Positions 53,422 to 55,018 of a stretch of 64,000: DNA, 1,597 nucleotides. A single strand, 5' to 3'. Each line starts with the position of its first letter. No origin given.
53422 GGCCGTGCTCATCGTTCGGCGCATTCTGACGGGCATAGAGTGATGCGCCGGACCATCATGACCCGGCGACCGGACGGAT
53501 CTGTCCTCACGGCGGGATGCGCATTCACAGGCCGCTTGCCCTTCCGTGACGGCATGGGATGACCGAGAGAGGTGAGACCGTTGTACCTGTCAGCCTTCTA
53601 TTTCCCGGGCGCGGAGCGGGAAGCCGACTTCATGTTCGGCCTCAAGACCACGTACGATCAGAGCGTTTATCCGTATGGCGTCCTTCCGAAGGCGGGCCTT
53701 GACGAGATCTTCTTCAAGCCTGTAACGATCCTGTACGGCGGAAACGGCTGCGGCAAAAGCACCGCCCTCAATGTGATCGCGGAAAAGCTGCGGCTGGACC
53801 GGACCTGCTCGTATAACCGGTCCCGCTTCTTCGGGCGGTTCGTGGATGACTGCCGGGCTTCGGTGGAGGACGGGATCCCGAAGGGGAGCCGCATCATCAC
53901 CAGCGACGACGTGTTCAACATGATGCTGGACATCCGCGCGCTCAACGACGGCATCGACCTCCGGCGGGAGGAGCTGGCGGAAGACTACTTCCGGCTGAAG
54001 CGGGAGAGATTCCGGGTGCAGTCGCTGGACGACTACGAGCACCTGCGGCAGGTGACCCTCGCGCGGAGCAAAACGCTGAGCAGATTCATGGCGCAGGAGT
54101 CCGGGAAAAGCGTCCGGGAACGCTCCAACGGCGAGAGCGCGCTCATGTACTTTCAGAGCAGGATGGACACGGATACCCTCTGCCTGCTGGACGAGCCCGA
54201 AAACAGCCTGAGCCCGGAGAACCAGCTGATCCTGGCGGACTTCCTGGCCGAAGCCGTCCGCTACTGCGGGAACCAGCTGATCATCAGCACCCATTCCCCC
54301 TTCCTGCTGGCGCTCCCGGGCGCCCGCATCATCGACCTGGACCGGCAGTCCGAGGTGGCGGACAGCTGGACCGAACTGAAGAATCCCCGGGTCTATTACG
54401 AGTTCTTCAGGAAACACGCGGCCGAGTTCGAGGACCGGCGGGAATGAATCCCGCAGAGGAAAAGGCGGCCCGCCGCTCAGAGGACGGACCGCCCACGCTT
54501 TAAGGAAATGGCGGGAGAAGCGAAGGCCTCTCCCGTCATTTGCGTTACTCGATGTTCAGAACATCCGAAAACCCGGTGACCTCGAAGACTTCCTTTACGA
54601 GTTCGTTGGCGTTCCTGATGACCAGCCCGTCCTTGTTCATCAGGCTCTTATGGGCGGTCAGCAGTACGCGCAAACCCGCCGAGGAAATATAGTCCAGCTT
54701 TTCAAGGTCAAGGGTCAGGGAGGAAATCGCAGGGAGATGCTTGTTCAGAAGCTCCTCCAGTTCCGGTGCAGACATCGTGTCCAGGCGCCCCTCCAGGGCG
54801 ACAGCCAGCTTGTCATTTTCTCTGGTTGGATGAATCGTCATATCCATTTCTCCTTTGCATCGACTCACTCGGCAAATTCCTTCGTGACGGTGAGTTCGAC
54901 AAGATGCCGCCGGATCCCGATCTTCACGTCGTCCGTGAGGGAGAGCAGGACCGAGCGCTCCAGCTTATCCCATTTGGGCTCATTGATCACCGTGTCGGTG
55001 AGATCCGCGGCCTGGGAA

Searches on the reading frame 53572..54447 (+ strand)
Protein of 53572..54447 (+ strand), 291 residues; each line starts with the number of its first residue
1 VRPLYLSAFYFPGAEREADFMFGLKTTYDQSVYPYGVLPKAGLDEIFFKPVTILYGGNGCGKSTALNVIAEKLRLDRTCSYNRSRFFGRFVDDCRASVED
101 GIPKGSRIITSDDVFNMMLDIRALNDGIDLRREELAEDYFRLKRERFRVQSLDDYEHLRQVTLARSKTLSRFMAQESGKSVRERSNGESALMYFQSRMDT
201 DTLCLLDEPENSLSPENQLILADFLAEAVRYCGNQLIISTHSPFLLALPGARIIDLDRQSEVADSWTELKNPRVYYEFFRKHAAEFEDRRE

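Call 3: search_protein_families(library=pfam, proteins=[window:53572-54447:+], max_evalue=0.01)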
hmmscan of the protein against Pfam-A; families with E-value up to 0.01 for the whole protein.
window:53572-54447:+ (291 aa): 5 families
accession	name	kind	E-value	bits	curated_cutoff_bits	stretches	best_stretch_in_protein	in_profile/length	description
PF13175.12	AAA_15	-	8.9e-13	49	32.1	1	201-245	329-373/374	AAA ATPase domain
PF13304.12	AAA_21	-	1.4e-12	48.7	27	1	196-247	254-304/304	AAA domain, putative AbiEii toxin, Type IV TA system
PF00005.33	ABC_tran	-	0.00012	23.2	25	1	51-209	13-135/137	ABC transporter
PF02463.25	SMC_N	-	0.00023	21.1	40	0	47-69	22-44/220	RecF/RecN/SMC N terminal domain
PF13476.12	AAA_23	-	0.00065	20.8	27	1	47-69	17-39/201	AAA domain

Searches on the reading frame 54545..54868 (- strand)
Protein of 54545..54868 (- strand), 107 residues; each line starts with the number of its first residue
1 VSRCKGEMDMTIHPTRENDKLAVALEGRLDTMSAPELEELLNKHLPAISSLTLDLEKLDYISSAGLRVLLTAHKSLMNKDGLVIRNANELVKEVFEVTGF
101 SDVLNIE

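Call 3: search_protein_families(library=pfam, proteins=[window:54545-54868:-], max_evalue=0.01)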
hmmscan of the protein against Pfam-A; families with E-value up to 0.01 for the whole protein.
window:54545-54868:- (107 aa): 2 families
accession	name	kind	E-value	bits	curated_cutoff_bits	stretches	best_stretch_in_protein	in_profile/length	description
PF01740.26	STAS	-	4.4e-14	52.6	22.6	1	19-106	10-99/106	STAS domain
PF13466.11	STAS_2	-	7.9e-14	52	29.2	1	23-100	1-79/80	STAS domain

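Call 41: search_protein_families(library=ncbifam, proteins=[window:54545-54868:-], max_evalue=0.001)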
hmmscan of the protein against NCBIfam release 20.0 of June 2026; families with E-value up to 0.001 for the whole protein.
window:54545-54868:- (107 aa): 3 families
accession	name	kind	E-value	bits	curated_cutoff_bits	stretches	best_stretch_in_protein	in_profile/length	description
TIGR00377.1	ant_ant_sig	superfamily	7.4e-19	67.6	53.45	1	8-106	1-102/108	anti-sigma factor antagonist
TIGR02886.1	spore_II_AA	equivalog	2.4e-12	46.8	114.75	1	17-106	6-98/106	anti-sigma F factor antagonist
NF047705.1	slr1659_superfam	superfamily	0.00084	19.6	100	1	17-70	13-70/111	slr1659 superfamily regulator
